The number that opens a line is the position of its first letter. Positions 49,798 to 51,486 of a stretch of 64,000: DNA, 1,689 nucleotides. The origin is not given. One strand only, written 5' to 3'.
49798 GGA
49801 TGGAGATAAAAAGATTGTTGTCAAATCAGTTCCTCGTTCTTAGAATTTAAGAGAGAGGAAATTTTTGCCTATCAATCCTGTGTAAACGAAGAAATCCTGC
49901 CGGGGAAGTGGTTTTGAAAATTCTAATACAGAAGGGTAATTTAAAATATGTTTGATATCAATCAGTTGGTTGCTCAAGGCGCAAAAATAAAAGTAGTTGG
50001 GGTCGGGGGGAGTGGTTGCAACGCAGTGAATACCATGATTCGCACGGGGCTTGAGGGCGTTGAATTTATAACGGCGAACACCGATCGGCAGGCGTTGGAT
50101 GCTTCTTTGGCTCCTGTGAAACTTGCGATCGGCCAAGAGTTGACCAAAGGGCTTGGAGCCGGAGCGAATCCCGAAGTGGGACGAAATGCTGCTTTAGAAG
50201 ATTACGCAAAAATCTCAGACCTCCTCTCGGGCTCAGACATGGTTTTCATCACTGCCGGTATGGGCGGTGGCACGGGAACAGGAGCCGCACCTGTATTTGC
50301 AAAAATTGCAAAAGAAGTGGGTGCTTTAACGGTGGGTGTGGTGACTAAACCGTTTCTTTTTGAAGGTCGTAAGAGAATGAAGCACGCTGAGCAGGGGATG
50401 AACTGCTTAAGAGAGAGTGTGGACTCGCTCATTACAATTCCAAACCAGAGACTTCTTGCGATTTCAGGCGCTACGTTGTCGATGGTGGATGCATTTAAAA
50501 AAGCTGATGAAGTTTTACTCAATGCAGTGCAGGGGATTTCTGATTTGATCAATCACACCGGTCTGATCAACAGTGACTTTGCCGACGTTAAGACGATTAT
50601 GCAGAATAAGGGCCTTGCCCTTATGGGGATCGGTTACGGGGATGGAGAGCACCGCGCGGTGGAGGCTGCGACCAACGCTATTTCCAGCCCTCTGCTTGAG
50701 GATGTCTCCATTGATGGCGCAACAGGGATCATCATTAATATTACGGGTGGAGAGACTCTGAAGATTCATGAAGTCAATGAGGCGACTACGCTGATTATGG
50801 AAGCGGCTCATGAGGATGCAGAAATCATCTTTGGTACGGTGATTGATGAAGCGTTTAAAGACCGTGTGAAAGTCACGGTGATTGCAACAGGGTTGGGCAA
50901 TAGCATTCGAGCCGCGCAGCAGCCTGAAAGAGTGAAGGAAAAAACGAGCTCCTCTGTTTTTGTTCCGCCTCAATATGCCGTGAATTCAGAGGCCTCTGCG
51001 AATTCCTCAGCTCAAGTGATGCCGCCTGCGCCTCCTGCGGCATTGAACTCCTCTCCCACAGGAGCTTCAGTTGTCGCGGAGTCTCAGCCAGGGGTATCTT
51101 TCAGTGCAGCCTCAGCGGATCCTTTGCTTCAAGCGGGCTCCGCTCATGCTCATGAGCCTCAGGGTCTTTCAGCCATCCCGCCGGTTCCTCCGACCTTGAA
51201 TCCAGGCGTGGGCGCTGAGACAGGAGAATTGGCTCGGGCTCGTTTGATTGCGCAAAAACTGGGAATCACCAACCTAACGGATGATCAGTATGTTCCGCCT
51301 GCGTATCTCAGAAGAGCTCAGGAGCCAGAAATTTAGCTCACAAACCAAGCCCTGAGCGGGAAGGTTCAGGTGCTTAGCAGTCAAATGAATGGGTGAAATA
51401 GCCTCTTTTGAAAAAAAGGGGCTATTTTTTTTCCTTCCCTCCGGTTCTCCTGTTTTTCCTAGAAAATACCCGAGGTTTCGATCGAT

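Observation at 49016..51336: ftsQ is followed directly by ftsZ with no ftsA, yet FtsZ keeps its C-terminal tether-binding peptide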

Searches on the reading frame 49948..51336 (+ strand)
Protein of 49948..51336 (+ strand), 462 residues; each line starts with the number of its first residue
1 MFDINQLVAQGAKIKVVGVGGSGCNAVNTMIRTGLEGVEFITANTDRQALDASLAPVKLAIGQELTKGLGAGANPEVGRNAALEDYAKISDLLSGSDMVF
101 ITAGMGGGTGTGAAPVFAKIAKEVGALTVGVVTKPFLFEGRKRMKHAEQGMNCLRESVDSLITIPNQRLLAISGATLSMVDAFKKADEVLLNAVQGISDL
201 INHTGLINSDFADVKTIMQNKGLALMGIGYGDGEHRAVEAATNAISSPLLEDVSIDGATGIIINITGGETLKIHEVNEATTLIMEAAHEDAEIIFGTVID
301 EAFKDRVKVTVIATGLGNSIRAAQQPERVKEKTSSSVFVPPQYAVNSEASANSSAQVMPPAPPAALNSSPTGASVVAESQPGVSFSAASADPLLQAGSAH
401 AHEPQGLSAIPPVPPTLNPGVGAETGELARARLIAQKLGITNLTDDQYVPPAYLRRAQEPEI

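Call 6: search_protein_families(library=pfam, proteins=[window:49948-51336:+])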
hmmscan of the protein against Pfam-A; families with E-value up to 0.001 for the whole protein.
window:49948-51336:+ (462 aa): 2 families
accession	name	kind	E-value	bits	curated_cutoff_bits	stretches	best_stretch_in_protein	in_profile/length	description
PF00091.31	Tubulin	-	2e-48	165.6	33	1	13-173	1-189/190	Tubulin/FtsZ family, GTPase domain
PF12327.13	FtsZ_C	-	1.3e-32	112.4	27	1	222-316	1-94/95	FtsZ family, C-terminal domain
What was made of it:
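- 49948..51336 (+): ftsZ (462 aa), apparently intact. Pfam Tubulin and FtsZ_C (call 6).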

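Call 7: find_encoding_contigs(protein=window:49948-51333:+, flank=10000, max_places=6)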
Protein window:49948-51333:+ (462 aa): no gene with exactly this product is on record in the collection.

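Call 8: find_related_loci(query=window:49948-51333:+, collection=genome_contigs, flank=10000)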
Query window:49948-51333:+ (462 aa) in genome_contigs; peptide patterns used: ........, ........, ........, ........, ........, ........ (x = any residue, [..] = any of these).
353 stretches matched a pattern; 235 encode a relative of the query (tblastn E <= 1e-3); the best 80 are kept; 80 distinct loci.
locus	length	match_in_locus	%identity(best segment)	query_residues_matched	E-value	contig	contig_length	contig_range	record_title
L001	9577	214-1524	75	1-462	0e+0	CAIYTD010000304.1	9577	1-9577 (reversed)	MAG: Oligoflexia bacterium isolate Umea1_bin-2153 genome assembly, contig: bin-2153:304/400, whole genome shotgun sequen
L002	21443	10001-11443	70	1-462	0e+0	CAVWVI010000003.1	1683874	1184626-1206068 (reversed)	MAG: Oligoflexia bacterium isolate MFD09671.bin.1.114 genome assembly, contig: contig_52851, whole genome shotgun sequen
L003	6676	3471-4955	69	1-462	0e+0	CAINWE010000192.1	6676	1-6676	MAG: Oligoflexia bacterium isolate VK_bin-2343 genome assembly, contig: bin-2343:192/498, whole genome shotgun sequence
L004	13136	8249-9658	72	1-462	0e+0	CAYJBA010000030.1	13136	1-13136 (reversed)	MAG TPA_asm: uncultured Bacteriovoracaceae bacterium isolate ERP119705_co9_199 genome assembly, contig: NODE_5917_length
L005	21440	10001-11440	71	1-462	0e+0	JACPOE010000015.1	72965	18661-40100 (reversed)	MAG: Bdellovibrio sp. isolate NC_groundwater_593_Pr5_B-0.1um_47_8 alan_book_18_scaffold_136149, whole genome shotgun seq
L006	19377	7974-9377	72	1-462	0e+0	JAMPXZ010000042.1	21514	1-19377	MAG: Oligoflexia bacterium isolate R2F_R2FSRR_metabat.55 R2F_C1249, whole genome shotgun sequence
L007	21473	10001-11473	68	1-462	0e+0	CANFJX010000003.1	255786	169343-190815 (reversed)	MAG: Bacteriovoracaceae bacterium isolate Jr-11may16-290 genome assembly, contig: Jr-11may16-C28, whole genome shotgun s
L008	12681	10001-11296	71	1-462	0e+0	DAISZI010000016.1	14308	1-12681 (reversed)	MAG TPA_asm: Oligoflexia bacterium isolate CTOTU22483 NODE_788_length_14308_cov_4.189855, whole genome shotgun sequence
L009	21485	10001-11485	68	1-462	0e+0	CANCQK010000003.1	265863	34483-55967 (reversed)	MAG: Bdellovibrionales bacterium isolate JR-MC-I-240519-274 genome assembly, contig: JR-MC-I-240519-C11, whole genome sh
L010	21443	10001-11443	69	1-462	0e+0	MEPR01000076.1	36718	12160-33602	MAG: Bdellovibrionales bacterium GWB1_55_8 gwb1_scaffold_583, whole genome shotgun sequence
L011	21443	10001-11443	68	1-462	0e+0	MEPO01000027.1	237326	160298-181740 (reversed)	MAG: Bdellovibrionales bacterium GWA1_52_35 gwa1_scaffold_6, whole genome shotgun sequence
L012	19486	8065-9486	66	1-462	0e+0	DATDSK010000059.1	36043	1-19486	MAG TPA_asm: Bdellovibrionota bacterium isolate SMAG_U8001 k141_183287, whole genome shotgun sequence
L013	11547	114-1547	69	10-462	0e+0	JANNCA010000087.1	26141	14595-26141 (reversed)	MAG: Oligoflexia bacterium isolate OTE_78_metabat_250 OTE_78_k141_1322801, whole genome shotgun sequence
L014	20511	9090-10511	71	1-462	0e+0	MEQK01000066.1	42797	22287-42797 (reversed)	MAG: Bdellovibrionales bacterium RIFOXYD1_FULL_55_31 rifoxyd1_full_scaffold_2174, whole genome shotgun sequence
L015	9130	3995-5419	69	1-462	0e+0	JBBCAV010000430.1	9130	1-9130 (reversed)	Bdellovibrionota bacterium FG-2 24156C00430.1, whole genome shotgun sequence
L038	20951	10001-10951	90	1-317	2e-179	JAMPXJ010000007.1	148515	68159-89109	MAG: Oligoflexia bacterium isolate R2F_R2FSRR_metabat.28 R2F_C41, whole genome shotgun sequence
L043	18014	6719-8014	70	1-462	0e+0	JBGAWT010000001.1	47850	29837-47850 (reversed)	MAG: Bdellovibrionia bacterium isolate MAG_AAO_H10.61 AAOH10-61_opera_contig_3184, whole genome shotgun sequence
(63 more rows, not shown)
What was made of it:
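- On FtsA: The genome-collection scan was already used (call 8).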

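Call 17: search_protein_families(library=pfam, proteins=[L003:2366-3448:+, L007:8899-9978:+, L005:8905-9939:+, L004:6972-8225:+, L038:8641-9894:+, L043:5005-6699:+, L006:6519-7901:+], max_evalue=0.01)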
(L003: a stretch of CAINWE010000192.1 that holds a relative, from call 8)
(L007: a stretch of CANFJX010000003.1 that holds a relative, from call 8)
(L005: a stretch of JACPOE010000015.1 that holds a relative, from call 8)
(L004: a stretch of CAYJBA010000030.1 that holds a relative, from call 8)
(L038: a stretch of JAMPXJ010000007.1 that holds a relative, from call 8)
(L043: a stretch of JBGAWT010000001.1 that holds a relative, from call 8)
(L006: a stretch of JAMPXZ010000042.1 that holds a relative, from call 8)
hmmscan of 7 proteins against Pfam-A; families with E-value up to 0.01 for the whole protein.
L003:2366-3448:+ (360 aa): 5 families
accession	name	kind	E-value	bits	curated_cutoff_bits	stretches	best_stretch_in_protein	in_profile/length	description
PF14450.12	FtsA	-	3.4e-41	141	31.8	2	157-323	2-127/127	Cell division protein FtsA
PF06723.19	MreB_Mbl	-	9.7e-11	41.5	27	1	149-298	141-301/327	MreB/Mbl protein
PF06277.17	EutA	-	5.1e-08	32.7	27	1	147-214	137-203/475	Ethanolamine utilisation protein EutA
PF11104.14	PilM_2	-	0.00069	19.1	27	1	133-209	159-236/340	Type IV pilus assembly protein PilM;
PF00022.25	Actin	-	0.0078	15.3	27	0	152-202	141-193/410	Actin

L007:8899-9978:+ (359 aa): 4 families
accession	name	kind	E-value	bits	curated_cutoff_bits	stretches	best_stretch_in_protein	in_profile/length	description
PF14450.12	FtsA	-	1.8e-43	148.3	31.8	2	155-322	1-127/127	Cell division protein FtsA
PF06723.19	MreB_Mbl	-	1e-11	44.7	27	1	152-297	145-301/327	MreB/Mbl protein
PF06277.17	EutA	-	2.7e-07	30.3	27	1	8-191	6-182/475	Ethanolamine utilisation protein EutA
PF11104.14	PilM_2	-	9.3e-05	21.9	27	1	128-208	155-236/340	Type IV pilus assembly protein PilM;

L005:8905-9939:+ (344 aa): 5 families
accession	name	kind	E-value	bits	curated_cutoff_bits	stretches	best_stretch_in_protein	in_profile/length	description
PF14450.12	FtsA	-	7.1e-39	133.5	31.8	2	141-307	1-127/127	Cell division protein FtsA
PF06723.19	MreB_Mbl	-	9.8e-11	41.5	27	1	97-283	104-302/327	MreB/Mbl protein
PF11104.14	PilM_2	-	2.7e-08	33.6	27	1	128-196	170-238/340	Type IV pilus assembly protein PilM;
PF06277.17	EutA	-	1.2e-05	24.8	27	1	128-195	134-202/475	Ethanolamine utilisation protein EutA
PF00012.26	HSP70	-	0.0087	14.8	20.6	0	113-156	160-204/599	Hsp70 protein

L004:6972-8225:+ (417 aa): 7 families
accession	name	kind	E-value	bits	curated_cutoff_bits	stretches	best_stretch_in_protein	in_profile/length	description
PF14450.12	FtsA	-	3.9e-51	173.1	31.8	2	214-380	2-127/127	Cell division protein FtsA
PF02491.25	SHS2_FTSA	-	2.6e-34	117.9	25.4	1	91-168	1-79/79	SHS2 domain inserted in FTSA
PF06723.19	MreB_Mbl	-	1.7e-15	57.1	27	1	175-356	110-302/327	MreB/Mbl protein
PF06277.17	EutA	-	7e-09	35.5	27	1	201-249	134-182/475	Ethanolamine utilisation protein EutA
PF11104.14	PilM_2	-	1.4e-06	28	27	1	194-266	158-236/340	Type IV pilus assembly protein PilM;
PF00012.26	HSP70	-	0.0071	15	20.6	1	175-228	150-204/599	Hsp70 protein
PF08841.16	DDR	-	0.0077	15.7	24.6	1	184-265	107-189/328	Diol dehydratase reactivase ATPase-like domain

L038:8641-9894:+ (417 aa): 6 families
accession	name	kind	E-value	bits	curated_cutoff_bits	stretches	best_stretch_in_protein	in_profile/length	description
PF14450.12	FtsA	-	2.4e-52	177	31.8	2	213-380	1-127/127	Cell division protein FtsA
PF02491.25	SHS2_FTSA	-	5e-34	117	25.4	1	91-168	1-79/79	SHS2 domain inserted in FTSA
PF06723.19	MreB_Mbl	-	1.5e-13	50.8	27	1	176-356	111-302/327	MreB/Mbl protein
PF06277.17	EutA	-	3.9e-08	33.1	27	1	198-249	132-182/475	Ethanolamine utilisation protein EutA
PF11104.14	PilM_2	-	8.7e-07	28.6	27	1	178-266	142-236/340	Type IV pilus assembly protein PilM;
PF00012.26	HSP70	-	0.0016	17.2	20.6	1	175-227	150-203/599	Hsp70 protein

L043:5005-6699:+ (564 aa): 6 families
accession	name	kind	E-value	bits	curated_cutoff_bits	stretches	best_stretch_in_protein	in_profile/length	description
PF14450.12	FtsA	-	1.6e-52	177.6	31.8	2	360-527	1-127/127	Cell division protein FtsA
PF02491.25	SHS2_FTSA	-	4.9e-34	117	25.4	1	238-315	1-79/79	SHS2 domain inserted in FTSA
PF06723.19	MreB_Mbl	-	5.8e-14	52.1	27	1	322-503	110-302/327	MreB/Mbl protein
PF06277.17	EutA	-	9.2e-09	35.1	27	1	352-395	138-181/475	Ethanolamine utilisation protein EutA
PF11104.14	PilM_2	-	5.3e-07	29.3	27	1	324-413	141-236/340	Type IV pilus assembly protein PilM;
PF00012.26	HSP70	-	0.0024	16.6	20.6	1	322-375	150-204/599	Hsp70 protein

L006:6519-7901:+ (460 aa): 7 families
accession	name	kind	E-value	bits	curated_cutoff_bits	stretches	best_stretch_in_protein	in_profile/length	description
PF14450.12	FtsA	-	3.3e-52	176.6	31.8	2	256-423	1-127/127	Cell division protein FtsA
PF02491.25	SHS2_FTSA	-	1.1e-33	115.9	25.4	1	134-211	1-79/79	SHS2 domain inserted in FTSA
PF06723.19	MreB_Mbl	-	1.1e-14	54.4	27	1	218-399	110-302/327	MreB/Mbl protein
PF06277.17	EutA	-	7e-08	32.2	27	1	244-292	135-182/475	Ethanolamine utilisation protein EutA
PF11104.14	PilM_2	-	4.3e-07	29.6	27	1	221-309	142-236/340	Type IV pilus assembly protein PilM;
PF00012.26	HSP70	-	0.00048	18.9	20.6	1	218-270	150-203/599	Hsp70 protein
PF01968.24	Hydantoinase_A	-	0.00064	19.5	22.9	1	236-284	60-110/291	Hydantoinase/oxoprolinase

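Call 23: find_related_loci(query=window:49948-51333:+, collection=metagenome_contigs, flank=6000)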
Query window:49948-51333:+ (462 aa) in metagenome_contigs; peptide patterns used: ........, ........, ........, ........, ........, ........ (x = any residue, [..] = any of these).
378 stretches matched a pattern; 229 encode a relative of the query (tblastn E <= 1e-3); the best 80 are kept; 80 distinct loci.
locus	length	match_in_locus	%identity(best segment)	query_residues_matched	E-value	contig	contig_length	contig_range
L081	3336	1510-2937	73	1-462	0e+0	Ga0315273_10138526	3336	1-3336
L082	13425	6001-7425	72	2-462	0e+0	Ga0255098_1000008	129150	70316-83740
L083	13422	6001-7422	72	1-462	0e+0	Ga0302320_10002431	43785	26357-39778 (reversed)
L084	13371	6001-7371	73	1-462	0e+0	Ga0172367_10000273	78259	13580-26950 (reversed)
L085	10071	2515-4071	66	1-462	0e+0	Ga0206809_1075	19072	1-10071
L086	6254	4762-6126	74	1-462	0e+0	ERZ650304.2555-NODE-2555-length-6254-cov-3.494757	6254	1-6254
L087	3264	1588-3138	67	1-462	0e+0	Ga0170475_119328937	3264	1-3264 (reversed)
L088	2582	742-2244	66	1-462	0e+0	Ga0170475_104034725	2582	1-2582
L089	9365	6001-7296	71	1-462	0e+0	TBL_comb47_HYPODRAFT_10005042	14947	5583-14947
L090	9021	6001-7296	71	1-462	0e+0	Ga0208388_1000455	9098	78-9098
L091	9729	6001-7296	71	1-462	0e+0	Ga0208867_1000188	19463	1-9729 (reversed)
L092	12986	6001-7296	72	1-462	0e+0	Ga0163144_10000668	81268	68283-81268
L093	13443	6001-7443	69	1-462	0e+0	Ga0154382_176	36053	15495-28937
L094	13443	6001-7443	68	1-462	0e+0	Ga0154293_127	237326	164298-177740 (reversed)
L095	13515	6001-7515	69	1-462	0e+0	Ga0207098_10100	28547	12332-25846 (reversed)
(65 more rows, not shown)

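Call 40: find_homologous_proteins(query=A2, max_evalue=1e-10)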
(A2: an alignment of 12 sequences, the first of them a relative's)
Query A2 (12 sequences) (411 aa, profile of the alignment): 8000 proteins with E <= 1e-10 among 8000 candidates; the best 120 are listed.
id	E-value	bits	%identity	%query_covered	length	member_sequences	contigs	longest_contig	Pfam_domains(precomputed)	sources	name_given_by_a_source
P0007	5.9e-246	834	93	100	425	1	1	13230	PF02491.26,PF06723.20,PF14450.13,PF11104.15,PF06277.18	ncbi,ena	-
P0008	9.0e-245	830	93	100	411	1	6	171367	PF02491.26,PF06723.20,PF14450.13,PF11104.15,PF06277.18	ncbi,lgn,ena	-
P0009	3.5e-244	828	92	100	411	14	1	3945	PF02491.26,PF06723.20,PF14450.13,PF11104.15,PF06277.18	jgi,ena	-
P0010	1.0e-243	827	100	100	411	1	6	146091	PF02491.26,PF06723.20,PF14450.13,PF11104.15,PF06277.18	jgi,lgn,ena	-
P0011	4.5e-243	825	94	100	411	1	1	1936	PF02491.26,PF06723.20,PF14450.13,PF11104.15,PF06277.18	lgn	-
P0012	5.1e-243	825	95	100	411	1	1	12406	PF02491.26,PF06723.20,PF14450.13,PF11104.15,PF06277.18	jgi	jgi:cell division protein FtsA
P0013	6.2e-243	824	99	100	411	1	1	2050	PF02491.26,PF06723.20,PF14450.13,PF11104.15,PF06277.18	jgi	jgi:cell division protein FtsA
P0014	3.9e-242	822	94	100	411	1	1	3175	PF02491.26,PF06723.20,PF14450.13,PF11104.15,PF06277.18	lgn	-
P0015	6.0e-242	821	93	100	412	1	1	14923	PF02491.26,PF06723.20,PF14450.13,PF11104.15,PF06277.18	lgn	-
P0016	1.3e-241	820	93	100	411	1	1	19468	PF02491.26,PF06723.20,PF14450.13,PF11104.15,PF06277.18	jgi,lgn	-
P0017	2.6e-241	819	91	100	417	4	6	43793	PF02491.26,PF06723.20,PF14450.13,PF11104.15,PF06277.18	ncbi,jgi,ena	-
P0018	6.9e-241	818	93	100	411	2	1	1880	PF02491.26,PF06723.20,PF14450.13,PF11104.15,PF06277.18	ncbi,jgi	jgi:cell division protein FtsA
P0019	7.8e-241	817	94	100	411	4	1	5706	PF02491.26,PF06723.20,PF14450.13,PF11104.15,PF06277.18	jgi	jgi:cell division protein FtsA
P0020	2.4e-240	816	92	100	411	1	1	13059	PF02491.26,PF06723.20,PF14450.13,PF11104.15,PF06277.18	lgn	-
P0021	3.1e-240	815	91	100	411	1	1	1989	PF02491.26,PF06723.20,PF14450.13,PF11104.15,PF06277.18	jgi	jgi:cell division protein FtsA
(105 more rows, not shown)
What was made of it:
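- On FtsA: The FtsA protein search saturates (call 40).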

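Call 41: list_cluster_members(proteins=[window:49948-51333:+, window:47492-48928:-, window:46104-47492:-, window:51619-53058:+, window:45182-46096:+, window:30540-31592:-])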
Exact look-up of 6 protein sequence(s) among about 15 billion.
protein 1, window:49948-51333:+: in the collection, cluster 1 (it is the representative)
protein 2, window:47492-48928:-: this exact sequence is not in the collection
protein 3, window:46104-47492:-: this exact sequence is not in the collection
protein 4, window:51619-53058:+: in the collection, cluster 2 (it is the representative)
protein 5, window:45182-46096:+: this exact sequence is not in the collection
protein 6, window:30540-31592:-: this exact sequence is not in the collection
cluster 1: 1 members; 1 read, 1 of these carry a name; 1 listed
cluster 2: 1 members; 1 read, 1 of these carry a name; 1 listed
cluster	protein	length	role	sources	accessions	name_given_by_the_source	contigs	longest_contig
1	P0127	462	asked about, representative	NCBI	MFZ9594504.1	MAG: cell division protein FtsZ [Bdellovibrionia bacterium]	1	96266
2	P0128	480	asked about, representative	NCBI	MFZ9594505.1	MAG: ArnT family glycosyltransferase [Bdellovibrionia bacterium]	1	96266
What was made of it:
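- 49948..51336 (+): It is NCBI MFZ9594504.1 (call 41).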

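Call 47: find_homologous_proteins(query=window:49948-51333:+, max_evalue=1e-50)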
Query window:49948-51333:+ (462 aa): 8000 proteins with E <= 1e-50 among 8000 candidates; the best 120 are listed.
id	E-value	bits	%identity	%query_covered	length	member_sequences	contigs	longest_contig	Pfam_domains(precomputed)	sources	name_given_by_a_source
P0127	3.4e-292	987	100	100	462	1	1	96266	PF00091.32,PF12327.14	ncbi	ncbi:MAG: cell division protein FtsZ [Bdellovibrionia bacterium]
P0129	4.1e-205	700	76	100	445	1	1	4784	PF00091.32,PF12327.14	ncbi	-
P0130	1.1e-203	695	74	100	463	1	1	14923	PF00091.32,PF12327.14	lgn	-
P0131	1.4e-203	695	74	100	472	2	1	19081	PF00091.32,PF12327.14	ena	-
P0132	1.5e-201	688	73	100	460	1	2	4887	PF00091.32,PF12327.14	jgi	jgi:cell division protein FtsZ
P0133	3.3e-201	687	75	99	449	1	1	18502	PF00091.32,PF12327.14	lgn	-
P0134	4.8e-201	686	75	100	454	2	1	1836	PF00091.32,PF12327.14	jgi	jgi:cell division protein FtsZ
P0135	2.6e-200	684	74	100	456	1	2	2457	PF00091.32,PF12327.14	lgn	-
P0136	1.4e-199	682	73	100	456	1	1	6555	PF00091.32,PF12327.14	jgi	jgi:cell division protein FtsZ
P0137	1.1e-198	679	72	100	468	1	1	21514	PF00091.32,PF12327.14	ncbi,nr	ncbi:MAG: cell division protein FtsZ [Oligoflexia bacterium]|nr:cell division protein FtsZ [Oligofle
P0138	2.2e-198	678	71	100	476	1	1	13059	PF00091.32,PF12327.14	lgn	-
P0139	3.9e-198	677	74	99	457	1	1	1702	PF00091.32,PF12327.14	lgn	-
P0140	4.3e-198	677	73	100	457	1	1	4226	PF00091.32,PF12327.14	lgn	-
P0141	4.7e-198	677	72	100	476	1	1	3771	PF00091.32,PF12327.14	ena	-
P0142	1.2e-197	675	72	100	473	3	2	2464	PF00091.32,PF12327.14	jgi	-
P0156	2.8e-195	667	69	97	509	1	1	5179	PF00091.32,PF12327.14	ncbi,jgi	jgi:cell division protein FtsZ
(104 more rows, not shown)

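Call 49: find_encoding_contigs(protein=P0131, flank=10000, max_places=3)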
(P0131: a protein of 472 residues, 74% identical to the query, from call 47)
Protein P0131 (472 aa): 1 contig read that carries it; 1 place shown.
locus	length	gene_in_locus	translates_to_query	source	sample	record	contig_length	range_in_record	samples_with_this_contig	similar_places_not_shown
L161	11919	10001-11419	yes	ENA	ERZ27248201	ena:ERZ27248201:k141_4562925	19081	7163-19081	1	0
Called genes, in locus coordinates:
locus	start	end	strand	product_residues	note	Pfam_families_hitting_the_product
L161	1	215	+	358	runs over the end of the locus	PF00953:Glycos_transf_4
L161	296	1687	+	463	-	PF21799:MurD-like_N, PF08245:Mur_ligase_M, PF02875:Mur_ligase_C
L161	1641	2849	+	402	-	PF01098:FTSW_RODA_SPOVE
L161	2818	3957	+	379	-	PF03033:Glyco_transf_28, PF04101:Glyco_tran_28_C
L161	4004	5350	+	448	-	PF01225:Mur_ligase, PF08245:Mur_ligase_M, PF02875:Mur_ligase_C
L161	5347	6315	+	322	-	PF01565:FAD_binding_4, PF02873:MurB_C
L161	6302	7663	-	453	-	PF00675:Peptidase_M16, PF05193:Peptidase_M16_C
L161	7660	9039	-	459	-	PF00675:Peptidase_M16, PF05193:Peptidase_M16_C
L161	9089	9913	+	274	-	PF08478:POTRA_1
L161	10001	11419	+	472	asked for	PF00091:Tubulin, PF12327:FtsZ_C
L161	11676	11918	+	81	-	?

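Call 50: find_encoding_contigs(protein=P0129, flank=10000, max_places=3)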
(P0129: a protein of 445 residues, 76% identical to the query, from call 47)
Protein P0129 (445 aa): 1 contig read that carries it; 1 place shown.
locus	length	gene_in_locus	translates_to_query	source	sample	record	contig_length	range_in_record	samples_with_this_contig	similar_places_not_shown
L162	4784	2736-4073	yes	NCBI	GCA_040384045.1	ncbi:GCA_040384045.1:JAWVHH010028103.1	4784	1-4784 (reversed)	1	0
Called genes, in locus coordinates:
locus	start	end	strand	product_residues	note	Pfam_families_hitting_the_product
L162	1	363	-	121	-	?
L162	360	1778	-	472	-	PF00675:Peptidase_M16, PF05193:Peptidase_M16_C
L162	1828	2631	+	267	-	PF08478:POTRA_1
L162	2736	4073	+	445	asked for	PF00091:Tubulin, PF12327:FtsZ_C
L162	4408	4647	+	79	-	-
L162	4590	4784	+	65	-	?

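Call 51: find_encoding_contigs(protein=P0132, flank=10000, max_places=3)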
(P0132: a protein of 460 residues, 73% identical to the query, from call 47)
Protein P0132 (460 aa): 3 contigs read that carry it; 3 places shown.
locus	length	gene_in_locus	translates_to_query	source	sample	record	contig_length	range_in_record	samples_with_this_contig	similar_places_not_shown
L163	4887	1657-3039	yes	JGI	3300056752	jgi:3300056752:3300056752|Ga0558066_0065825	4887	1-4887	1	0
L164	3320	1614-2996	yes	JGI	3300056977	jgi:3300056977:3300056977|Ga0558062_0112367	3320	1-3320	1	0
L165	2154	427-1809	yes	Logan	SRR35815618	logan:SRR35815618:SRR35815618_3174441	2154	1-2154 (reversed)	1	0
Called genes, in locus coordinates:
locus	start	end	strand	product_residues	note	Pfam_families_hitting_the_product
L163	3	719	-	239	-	?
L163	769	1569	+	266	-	PF08478:POTRA_1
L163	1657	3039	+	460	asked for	PF00091:Tubulin, PF12327:FtsZ_C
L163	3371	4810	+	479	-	-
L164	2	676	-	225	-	?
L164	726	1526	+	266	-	PF08478:POTRA_1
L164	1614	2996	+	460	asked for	PF00091:Tubulin, PF12327:FtsZ_C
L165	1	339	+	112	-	?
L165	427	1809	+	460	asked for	PF00091:Tubulin, PF12327:FtsZ_C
